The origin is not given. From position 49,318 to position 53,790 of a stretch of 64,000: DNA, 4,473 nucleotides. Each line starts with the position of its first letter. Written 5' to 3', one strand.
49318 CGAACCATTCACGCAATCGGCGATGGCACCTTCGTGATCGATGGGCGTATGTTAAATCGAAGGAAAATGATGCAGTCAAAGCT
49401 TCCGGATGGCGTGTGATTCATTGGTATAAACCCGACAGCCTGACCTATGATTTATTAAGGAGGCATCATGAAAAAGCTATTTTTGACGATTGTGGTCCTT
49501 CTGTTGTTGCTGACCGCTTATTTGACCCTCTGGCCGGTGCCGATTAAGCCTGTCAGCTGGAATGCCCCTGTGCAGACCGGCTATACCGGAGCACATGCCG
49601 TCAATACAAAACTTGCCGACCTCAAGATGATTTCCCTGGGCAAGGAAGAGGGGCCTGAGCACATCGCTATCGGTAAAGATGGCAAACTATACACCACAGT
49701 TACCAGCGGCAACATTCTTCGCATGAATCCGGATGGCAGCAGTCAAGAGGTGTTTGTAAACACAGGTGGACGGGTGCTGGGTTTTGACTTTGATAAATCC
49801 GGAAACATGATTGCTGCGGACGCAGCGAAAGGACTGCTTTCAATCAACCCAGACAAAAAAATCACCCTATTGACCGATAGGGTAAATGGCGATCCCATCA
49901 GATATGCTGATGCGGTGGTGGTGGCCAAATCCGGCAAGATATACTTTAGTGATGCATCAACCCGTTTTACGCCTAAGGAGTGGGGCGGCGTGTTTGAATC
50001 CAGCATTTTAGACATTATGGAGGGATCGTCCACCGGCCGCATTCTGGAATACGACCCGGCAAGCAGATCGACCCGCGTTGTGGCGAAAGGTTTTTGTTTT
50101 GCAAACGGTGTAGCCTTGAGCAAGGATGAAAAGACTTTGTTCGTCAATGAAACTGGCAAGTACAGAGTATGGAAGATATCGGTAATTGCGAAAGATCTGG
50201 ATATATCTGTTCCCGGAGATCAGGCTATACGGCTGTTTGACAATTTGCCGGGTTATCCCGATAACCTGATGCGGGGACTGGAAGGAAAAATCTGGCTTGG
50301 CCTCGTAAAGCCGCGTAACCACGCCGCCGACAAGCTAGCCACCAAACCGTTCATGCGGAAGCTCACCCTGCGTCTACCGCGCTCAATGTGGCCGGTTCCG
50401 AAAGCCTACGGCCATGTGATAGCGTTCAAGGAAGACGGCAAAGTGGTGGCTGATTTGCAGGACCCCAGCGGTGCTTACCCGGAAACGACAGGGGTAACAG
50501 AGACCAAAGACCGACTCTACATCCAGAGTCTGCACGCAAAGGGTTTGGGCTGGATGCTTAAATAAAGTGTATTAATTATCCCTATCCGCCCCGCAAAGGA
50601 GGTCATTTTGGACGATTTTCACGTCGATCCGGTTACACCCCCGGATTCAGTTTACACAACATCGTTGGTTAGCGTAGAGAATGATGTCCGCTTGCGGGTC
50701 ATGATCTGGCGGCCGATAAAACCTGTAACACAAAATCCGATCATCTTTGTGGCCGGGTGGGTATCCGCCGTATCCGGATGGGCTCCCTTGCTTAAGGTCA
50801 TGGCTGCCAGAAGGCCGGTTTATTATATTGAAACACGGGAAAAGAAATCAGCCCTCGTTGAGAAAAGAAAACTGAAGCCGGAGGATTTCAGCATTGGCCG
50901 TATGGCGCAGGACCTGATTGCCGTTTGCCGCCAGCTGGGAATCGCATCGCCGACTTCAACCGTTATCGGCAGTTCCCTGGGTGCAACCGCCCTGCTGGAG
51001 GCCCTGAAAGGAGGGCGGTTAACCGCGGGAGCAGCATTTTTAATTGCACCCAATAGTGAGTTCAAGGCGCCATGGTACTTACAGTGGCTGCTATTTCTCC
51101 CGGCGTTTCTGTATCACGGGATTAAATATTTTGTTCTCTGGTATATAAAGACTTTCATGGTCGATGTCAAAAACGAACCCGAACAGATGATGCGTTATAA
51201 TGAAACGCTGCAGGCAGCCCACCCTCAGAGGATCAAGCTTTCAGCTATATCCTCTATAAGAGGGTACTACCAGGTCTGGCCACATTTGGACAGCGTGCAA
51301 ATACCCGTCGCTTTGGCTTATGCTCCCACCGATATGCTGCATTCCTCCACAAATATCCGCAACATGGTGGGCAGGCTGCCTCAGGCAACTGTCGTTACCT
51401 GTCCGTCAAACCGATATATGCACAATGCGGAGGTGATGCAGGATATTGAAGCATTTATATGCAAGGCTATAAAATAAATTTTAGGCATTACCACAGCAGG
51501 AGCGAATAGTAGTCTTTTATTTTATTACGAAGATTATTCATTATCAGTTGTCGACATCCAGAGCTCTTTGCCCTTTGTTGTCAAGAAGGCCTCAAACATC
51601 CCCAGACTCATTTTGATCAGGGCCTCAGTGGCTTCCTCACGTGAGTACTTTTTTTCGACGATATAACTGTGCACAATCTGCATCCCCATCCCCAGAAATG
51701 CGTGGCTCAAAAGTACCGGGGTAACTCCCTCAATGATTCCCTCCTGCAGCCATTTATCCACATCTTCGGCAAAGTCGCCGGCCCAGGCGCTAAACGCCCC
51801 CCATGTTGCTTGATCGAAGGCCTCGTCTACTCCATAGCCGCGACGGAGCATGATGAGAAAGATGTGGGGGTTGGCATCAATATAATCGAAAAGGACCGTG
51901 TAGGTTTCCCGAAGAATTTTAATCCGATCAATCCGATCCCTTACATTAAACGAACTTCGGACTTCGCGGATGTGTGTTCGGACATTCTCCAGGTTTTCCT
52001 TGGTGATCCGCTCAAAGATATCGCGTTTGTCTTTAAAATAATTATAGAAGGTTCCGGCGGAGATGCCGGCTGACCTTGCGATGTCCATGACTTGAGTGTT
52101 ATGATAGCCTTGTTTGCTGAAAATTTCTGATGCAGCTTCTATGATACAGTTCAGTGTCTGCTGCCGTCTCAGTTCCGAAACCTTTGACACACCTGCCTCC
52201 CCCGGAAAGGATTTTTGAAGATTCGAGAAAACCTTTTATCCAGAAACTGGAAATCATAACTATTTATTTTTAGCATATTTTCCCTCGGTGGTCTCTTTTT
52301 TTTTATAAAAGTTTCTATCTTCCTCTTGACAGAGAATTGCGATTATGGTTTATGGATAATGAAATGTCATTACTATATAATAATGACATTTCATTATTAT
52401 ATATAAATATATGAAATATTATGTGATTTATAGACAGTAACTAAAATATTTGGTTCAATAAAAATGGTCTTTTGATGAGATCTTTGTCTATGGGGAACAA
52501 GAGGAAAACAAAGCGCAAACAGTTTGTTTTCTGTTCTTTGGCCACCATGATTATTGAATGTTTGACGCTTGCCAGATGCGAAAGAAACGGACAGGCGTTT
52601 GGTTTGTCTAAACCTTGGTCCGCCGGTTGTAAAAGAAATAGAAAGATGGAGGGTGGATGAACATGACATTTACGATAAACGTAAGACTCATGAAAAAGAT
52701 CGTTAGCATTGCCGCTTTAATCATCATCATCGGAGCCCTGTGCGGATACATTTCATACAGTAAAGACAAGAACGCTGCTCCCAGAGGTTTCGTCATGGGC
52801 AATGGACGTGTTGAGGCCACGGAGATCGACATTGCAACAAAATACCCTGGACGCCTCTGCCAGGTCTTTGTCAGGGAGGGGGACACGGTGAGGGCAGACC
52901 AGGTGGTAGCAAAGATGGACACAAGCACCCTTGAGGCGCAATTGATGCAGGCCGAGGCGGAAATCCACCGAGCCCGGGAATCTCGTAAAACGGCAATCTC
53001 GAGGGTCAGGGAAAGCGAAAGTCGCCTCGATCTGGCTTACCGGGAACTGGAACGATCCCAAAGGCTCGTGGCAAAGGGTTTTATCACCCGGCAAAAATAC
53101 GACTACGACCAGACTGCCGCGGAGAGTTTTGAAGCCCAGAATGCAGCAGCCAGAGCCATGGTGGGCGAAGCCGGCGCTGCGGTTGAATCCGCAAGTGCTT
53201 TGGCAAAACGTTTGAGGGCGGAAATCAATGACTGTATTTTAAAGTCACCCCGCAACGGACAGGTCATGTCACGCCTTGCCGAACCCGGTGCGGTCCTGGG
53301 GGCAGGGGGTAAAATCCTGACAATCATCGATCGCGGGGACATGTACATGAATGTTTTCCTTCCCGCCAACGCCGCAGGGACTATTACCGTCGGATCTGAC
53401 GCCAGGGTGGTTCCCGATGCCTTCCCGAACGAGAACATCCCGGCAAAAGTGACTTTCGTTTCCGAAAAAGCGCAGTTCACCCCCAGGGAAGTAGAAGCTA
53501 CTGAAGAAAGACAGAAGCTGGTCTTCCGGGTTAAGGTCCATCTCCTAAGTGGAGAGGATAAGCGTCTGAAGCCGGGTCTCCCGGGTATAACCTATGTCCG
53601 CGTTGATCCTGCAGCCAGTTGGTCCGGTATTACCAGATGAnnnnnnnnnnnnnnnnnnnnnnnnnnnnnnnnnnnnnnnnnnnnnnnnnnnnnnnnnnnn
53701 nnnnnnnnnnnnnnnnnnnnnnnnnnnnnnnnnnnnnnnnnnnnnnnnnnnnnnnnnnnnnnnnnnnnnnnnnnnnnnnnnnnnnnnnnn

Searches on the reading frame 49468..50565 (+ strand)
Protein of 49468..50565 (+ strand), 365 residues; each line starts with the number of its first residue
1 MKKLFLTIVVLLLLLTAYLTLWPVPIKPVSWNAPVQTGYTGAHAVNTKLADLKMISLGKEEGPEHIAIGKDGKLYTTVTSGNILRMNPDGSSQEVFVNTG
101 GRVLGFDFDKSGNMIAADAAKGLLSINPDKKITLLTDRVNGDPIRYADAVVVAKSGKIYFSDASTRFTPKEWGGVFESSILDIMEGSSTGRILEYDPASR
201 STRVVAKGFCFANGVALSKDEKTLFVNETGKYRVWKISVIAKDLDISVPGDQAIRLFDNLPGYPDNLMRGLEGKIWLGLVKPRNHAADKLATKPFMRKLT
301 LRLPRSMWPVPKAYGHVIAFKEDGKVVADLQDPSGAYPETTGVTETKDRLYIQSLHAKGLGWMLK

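Call 31: search_protein_families(library=pfam, max_evalue=0.00001, proteins=[window:49468-50565:+])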
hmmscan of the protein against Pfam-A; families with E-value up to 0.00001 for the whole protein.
window:49468-50565:+ (365 aa): 3 families
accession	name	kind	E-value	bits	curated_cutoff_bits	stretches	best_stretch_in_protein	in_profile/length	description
PF20067.5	SSL_N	-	9.9e-21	73.8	18.9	1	41-86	1-46/46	Strictosidine synthase-like, N-terminal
PF03088.22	Str_synth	-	6.6e-19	68.3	25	1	149-237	2-84/89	Strictosidine synthase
PF08450.18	SGL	-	1.4e-15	58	26.3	1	73-280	13-202/246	SMP-30/Gluconolactonase/LRE-like region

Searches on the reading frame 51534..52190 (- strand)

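Call 48: search_protein_families(library=pfam, max_evalue=0.00001, proteins=[window:51534-52190:-])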
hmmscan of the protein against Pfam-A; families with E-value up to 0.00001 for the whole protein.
window:51534-52190:- (218 aa): 1 family
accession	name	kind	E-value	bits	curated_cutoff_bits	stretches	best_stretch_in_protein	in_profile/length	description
PF00440.29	TetR_N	-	1.6e-17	63.5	24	1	16-62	1-47/47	Bacterial regulatory proteins, tetR family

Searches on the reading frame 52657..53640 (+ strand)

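Call 48: search_protein_families(library=pfam, max_evalue=0.00001, proteins=[window:52657-53640:+])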
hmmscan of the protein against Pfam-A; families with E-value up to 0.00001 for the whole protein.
window:52657-53640:+ (327 aa): 2 families
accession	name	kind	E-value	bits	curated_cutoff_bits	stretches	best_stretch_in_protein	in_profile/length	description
PF13437.12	HlyD_3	-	6.4e-14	53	22.2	1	195-307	2-106/106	HlyD family secretion protein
PF16576.10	HlyD_D23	-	3.8e-13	49.6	30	1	54-279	17-195/214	Barrel-sandwich domain of CusB or HlyD membrane-fusion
